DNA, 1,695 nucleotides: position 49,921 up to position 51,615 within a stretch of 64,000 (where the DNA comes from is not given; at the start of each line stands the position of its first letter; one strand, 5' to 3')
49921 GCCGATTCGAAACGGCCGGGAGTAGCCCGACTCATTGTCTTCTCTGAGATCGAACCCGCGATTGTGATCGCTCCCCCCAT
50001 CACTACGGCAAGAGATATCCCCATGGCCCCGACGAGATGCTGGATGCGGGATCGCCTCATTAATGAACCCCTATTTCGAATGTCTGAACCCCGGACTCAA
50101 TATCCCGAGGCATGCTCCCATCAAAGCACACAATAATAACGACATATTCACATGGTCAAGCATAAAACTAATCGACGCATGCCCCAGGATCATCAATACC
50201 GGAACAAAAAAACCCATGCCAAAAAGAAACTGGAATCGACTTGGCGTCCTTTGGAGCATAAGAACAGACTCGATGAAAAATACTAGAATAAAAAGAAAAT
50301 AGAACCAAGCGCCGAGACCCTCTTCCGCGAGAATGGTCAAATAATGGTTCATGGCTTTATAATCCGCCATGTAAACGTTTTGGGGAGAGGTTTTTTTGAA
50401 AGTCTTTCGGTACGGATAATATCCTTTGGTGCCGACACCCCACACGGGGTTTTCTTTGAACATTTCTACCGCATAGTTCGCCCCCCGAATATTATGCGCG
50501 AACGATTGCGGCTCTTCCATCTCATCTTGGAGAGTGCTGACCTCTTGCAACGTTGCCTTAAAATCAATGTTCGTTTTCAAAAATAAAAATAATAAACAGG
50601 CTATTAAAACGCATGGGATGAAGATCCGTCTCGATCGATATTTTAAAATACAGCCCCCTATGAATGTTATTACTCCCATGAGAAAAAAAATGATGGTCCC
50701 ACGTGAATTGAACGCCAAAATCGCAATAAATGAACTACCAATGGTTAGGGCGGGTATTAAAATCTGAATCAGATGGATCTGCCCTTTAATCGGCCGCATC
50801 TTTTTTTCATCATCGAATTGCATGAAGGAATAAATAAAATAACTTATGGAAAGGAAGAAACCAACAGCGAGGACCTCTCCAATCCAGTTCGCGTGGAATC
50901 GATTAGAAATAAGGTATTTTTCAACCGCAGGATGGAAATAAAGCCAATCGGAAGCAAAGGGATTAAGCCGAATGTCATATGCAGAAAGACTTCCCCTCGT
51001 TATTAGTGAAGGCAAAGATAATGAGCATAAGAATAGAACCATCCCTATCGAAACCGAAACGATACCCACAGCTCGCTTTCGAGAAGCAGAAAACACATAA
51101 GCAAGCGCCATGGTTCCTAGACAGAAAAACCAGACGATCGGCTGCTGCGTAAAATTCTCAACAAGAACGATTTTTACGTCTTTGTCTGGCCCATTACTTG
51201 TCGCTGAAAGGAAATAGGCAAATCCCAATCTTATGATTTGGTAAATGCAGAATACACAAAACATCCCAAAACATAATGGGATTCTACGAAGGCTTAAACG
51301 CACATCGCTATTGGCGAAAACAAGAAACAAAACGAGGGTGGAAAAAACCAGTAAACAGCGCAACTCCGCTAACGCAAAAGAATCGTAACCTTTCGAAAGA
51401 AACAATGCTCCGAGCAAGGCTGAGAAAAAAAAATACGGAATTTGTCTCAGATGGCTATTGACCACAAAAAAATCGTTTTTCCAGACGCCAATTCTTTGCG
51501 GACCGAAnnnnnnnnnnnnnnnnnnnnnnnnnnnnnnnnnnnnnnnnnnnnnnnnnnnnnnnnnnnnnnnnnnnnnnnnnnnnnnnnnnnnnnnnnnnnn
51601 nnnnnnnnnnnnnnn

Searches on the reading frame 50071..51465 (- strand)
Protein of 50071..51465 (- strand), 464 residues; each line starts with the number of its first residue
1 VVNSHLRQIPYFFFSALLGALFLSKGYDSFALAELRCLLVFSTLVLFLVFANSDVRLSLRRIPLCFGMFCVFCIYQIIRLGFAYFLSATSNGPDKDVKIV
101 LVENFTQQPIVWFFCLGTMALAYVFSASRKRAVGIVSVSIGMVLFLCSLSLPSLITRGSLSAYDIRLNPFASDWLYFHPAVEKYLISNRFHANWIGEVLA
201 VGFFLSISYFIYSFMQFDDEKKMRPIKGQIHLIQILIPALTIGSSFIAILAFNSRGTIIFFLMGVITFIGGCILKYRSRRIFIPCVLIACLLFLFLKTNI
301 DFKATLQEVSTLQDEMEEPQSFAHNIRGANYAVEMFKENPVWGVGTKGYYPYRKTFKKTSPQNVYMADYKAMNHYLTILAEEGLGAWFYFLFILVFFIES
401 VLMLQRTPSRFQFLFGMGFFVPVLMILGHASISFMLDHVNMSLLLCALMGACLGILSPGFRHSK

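Call 3: search_protein_families(library=pfam, proteins=[window:50071-51465:-], max_evalue=0.1)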
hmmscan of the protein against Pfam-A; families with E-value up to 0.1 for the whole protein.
window:50071-51465:- (464 aa): 1 family
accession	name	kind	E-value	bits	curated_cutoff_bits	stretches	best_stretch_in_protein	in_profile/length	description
PF04932.20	Wzy_C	-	5.3e-13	49.4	31.7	1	245-390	6-148/149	O-Antigen ligase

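Call 9: search_protein_families(library=ncbifam, proteins=[window:50071-51465:-], max_evalue=1)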
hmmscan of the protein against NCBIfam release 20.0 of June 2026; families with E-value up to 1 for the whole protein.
window:50071-51465:- (464 aa): 1 family
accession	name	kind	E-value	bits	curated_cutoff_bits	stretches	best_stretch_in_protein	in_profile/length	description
TIGR01168.1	YSIRK_signal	domain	0.027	14.2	20.2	1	129-146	15-31/40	YSIRK-type signal peptide-containing protein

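Call 29: find_homologous_proteins(query=A2, max_evalue=0.00001)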
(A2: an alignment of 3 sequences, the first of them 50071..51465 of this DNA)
Query A2 (3 sequences) (464 aa, profile of the alignment): 2 proteins with E <= 0.00001 among 8000 candidates.
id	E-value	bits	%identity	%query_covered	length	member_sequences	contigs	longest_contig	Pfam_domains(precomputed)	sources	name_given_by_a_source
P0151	2.5e-237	806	100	100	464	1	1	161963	PF04932.21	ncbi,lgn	ncbi:MAG: O-antigen ligase family protein [Candidatus Omnitrophota bacterium]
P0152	5.1e-217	739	35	99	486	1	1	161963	PF04932.21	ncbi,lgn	ncbi:MAG: O-antigen ligase family protein [Candidatus Omnitrophota bacterium]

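Call 30: find_related_loci(query=A2, collection=genome_contigs, flank=10000)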
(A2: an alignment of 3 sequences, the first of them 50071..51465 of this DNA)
Query A2 (464 aa) in genome_contigs; peptide patterns used: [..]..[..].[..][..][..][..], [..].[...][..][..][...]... (x = any residue, [..] = any of these).
62 stretches matched a pattern, but none encodes a relative of the query by tblastn (E <= 1e-3).

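Call 31: find_related_loci(query=A2, collection=metagenome_contigs, flank=10000)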
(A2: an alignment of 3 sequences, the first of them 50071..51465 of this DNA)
Query A2 (464 aa) in metagenome_contigs; peptide patterns used: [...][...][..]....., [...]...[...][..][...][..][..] (x = any residue, [..] = any of these).
413 stretches matched a pattern; 1 encode a relative of the query (tblastn E <= 1e-3); 1 distinct loci.
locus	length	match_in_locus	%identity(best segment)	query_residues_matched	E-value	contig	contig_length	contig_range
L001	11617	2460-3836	30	15-460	2e-43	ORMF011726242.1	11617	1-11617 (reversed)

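Call 34: search_solved_structures(query=A2, max_evalue=1, show_alignments=2)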
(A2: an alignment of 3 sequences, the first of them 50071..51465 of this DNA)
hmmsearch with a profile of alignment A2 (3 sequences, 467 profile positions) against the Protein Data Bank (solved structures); distinct sequences matched with E-value up to 1: 0.

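Call 35: search_protein_families(library=pfam, proteins=[L001:145-2376:+, L001:2427-3854:+, L001:3851-4633:+, L001:4624-5973:-, L001:6140-8062:+, L001:8067-9509:+, L001:9519-10169:+], max_evalue=0.01)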
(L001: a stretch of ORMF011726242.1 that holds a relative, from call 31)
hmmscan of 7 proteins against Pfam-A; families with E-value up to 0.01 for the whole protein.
L001:145-2376:+ (743 aa): 1 family
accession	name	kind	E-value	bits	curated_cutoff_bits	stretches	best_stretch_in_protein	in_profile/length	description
PF13948.11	DUF4215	-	6.6e-08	33.2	27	3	84-118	17-46/47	Domain of unknown function (DUF4215)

L001:2427-3854:+ (475 aa): 1 family
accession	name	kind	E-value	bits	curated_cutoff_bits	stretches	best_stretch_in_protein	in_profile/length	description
PF04932.20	Wzy_C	-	4.3e-12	46.5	31.7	1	239-400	2-148/149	O-Antigen ligase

L001:3851-4633:+ (260 aa): 3 families
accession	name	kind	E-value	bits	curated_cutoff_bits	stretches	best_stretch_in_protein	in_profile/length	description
PF00326.27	Peptidase_S9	-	1.7e-08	34.6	22.6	2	184-229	145-190/213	Prolyl oligopeptidase family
PF00756.26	Esterase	-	0.0038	17.5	22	0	49-167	5-147/251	Putative esterase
PF02230.22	Abhydrolase_2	-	0.0093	16.3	23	0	66-115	12-61/217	Phospholipase/Carboxylesterase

L001:4624-5973:- (449 aa): 4 families
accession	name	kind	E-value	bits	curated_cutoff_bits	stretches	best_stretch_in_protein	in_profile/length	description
PF00990.26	GGDEF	-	5.3e-14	52.7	23.8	1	266-365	5-107/161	Diguanylate cyclase, GGDEF domain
PF00672.30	HAMP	-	6.7e-13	49.2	25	1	205-255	2-52/53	HAMP domain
PF22610.1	CovS-like_HAMP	-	0.0063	16.8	27.4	0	212-253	10-51/57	Histidine kinase, HAMP domain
PF18052.6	Rx_N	-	0.0078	16.7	27.7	0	57-95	4-42/93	Rx N-terminal domain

L001:6140-8062:+ (640 aa): 26 families (the best 25 are shown)
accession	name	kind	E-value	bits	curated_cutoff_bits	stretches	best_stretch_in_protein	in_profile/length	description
PF13424.12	TPR_12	-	2.6e-22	79.3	30.1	2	169-226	6-68/77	Tetratricopeptide repeat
PF07719.23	TPR_2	-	9.6e-22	75.7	27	1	585-616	2-33/34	Tetratricopeptide repeat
PF13428.12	TPR_14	-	1.3e-21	75.3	23.5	0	277-312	2-38/44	Tetratricopeptide repeat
PF14559.12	TPR_19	-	2.2e-21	76.4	25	2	180-233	5-55/68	Tetratricopeptide repeat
PF13176.12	TPR_7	-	2.8e-17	61.7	27.9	0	516-543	4-31/36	Tetratricopeptide repeat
PF13174.12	TPR_6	-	4.7e-17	61.8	26.3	0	169-198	3-32/33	Tetratricopeptide repeat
PF00515.34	TPR_1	-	1.2e-16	60.2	27.8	0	585-613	2-30/34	Tetratricopeptide repeat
PF13432.12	TPR_16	-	1.5e-15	57.7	32.7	1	552-608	4-55/65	Tetratricopeptide repeat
PF13181.12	TPR_8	-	4e-15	55.1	25.7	0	585-616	2-33/34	Tetratricopeptide repeat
PF13431.12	TPR_17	-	1.9e-14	53.1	24.4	0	467-498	2-33/34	Tetratricopeptide repeat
PF13414.12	TPR_11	-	5.8e-11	42.3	26.8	0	524-559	7-42/42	TPR repeat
PF07721.20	TPR_4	-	7e-11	42.1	27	1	205-226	3-24/26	Tetratricopeptide repeat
PF24575.1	TPR_Slam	-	7.8e-10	39.6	35.2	1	166-225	47-103/104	Surface lipoprotein assembly modifier, N-terminal TPR repeats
PF21545.3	T7SS_EccA1_N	-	2.2e-09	37.5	27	1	198-342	94-234/272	T7SS, ESX-1 secretion system protein EccA1, N-terminal domain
PF13374.12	TPR_10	-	1.5e-08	34.8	27.5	0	586-612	4-30/42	Tetratricopeptide repeat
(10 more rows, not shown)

L001:8067-9509:+ (480 aa): 1 family
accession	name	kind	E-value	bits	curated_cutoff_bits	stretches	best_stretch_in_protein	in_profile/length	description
PF06810.17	Phage_scaffold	-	0.00016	22.1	35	1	61-103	42-80/170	Phage capsid assembly scaffolding protein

L001:9519-10169:+ (216 aa): 4 families
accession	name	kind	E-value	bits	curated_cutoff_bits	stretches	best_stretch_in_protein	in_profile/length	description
PF02563.21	Poly_export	-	8.7e-19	67.9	28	1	46-123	2-76/77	Polysaccharide biosynthesis/export protein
PF22461.2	SLBB_2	-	1.9e-10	41.2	27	1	129-211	1-79/79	SLBB domain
PF10531.15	SLBB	-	4.5e-10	39.7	27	1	133-185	4-53/55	SLBB domain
PF02080.26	TrkA_C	-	0.0039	17.5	27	0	48-67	43-62/71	TrkA-C domain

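Call 43: find_encoding_contigs(protein=P0151, flank=10000, max_places=3)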
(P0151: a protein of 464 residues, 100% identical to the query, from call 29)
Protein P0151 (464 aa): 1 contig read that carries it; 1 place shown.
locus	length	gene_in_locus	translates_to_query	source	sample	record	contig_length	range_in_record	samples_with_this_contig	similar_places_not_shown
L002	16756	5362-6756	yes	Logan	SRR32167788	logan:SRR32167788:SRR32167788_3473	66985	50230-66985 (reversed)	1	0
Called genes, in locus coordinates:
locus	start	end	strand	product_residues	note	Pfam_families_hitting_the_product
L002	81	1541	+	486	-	PF04932:Wzy_C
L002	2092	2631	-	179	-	-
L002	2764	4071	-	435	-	-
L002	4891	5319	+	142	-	-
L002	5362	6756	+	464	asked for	PF04932:Wzy_C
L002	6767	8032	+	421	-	-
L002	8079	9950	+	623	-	PF01871:AMMECR1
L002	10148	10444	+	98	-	-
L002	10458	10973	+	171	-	PF00583:Acetyltransf_1, PF13673:Acetyltransf_10, PF13508:Acetyltransf_7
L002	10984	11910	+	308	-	PF05036:SPOR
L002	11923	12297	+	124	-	PF07238:PilZ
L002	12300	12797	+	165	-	PF04461:YajQ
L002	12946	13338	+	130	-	PF07238:PilZ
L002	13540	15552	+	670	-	PF00027:cNMP_binding, PF01734:Patatin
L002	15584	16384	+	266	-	PF00378:ECH_1, PF16113:ECH_2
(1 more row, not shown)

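Call 59: find_related_loci(query=A4, collection=genome_contigs, flank=10000)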
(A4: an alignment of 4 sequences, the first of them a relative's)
Query A4 (475 aa) in genome_contigs; peptide patterns used: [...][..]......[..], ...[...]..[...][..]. (x = any residue, [..] = any of these).
60 stretches matched a pattern; 1 encode a relative of the query (tblastn E <= 1e-3); 1 distinct loci.
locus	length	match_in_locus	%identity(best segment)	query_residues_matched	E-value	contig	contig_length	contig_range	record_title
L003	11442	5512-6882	35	6-466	5e-60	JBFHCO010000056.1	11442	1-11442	MAG: Candidatus Omnitrophota bacterium isolate Mix_sand06.2021.04.Z.81 k141_138116_length_11442_cov_8.0000, whole genome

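Call 83: predict_structure(alignment_id=A6)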
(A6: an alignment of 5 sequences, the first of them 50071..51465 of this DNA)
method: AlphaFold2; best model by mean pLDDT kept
length: 464 residues; sequences in the alignment: 5
mean_pLDDT: 49.6   pTM: 0.48
mean pLDDT of the five models: 49.6, 47.5, 44.3, 43.1, 39.0
residues with pLDDT >= 90: 0; 70-90: 13; 50-70: 202; < 50: 249
segments of 3 or more residues with pLDDT < 50: 1-45, 47-73, 78-80, 90-110, 151-193, 219-241, 243-245, 247-255, 298-323, 341-372, 458-464
pLDDT, mean of each block of 10 residues (from residue 1): 38 45 34 42 48 41 43 48 51 42 44 52 53 56 54 45 39 43 44 50 53 52 39 44 48 51 63 59 56 53 45 40 50 54 41 39 38 56 57 70 67 64 67 51 60 59 31
secondary structure, 60 per line:
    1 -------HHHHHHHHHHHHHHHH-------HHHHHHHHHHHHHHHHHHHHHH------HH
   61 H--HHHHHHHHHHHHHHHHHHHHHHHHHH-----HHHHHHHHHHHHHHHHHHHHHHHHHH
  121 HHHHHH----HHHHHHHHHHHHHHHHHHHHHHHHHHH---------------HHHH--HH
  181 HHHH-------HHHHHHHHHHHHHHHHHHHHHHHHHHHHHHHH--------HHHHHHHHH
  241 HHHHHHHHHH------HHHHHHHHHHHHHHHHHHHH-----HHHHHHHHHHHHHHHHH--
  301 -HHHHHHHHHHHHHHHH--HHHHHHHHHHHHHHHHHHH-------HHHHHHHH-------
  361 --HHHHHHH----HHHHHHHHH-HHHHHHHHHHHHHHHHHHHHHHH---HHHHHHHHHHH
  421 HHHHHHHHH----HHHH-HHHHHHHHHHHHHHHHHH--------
elements in order: H8-23 H31-52 H64-89 H95-126 H131-157 H173-176 H179-184 H192-223 H232-250 H257-276 H282-298 H302-317 H320-338 H346-353 H363-369 H374-382 H384-406 H410-429 H434-437 H439-456

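Call 89: search_protein_families(library=pfam, proteins=[L003:30-5420:+], max_evalue=0.01)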
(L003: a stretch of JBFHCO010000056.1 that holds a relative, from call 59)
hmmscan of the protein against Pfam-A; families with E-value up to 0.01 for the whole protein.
L003:30-5420:+ (1796 aa): 0 families
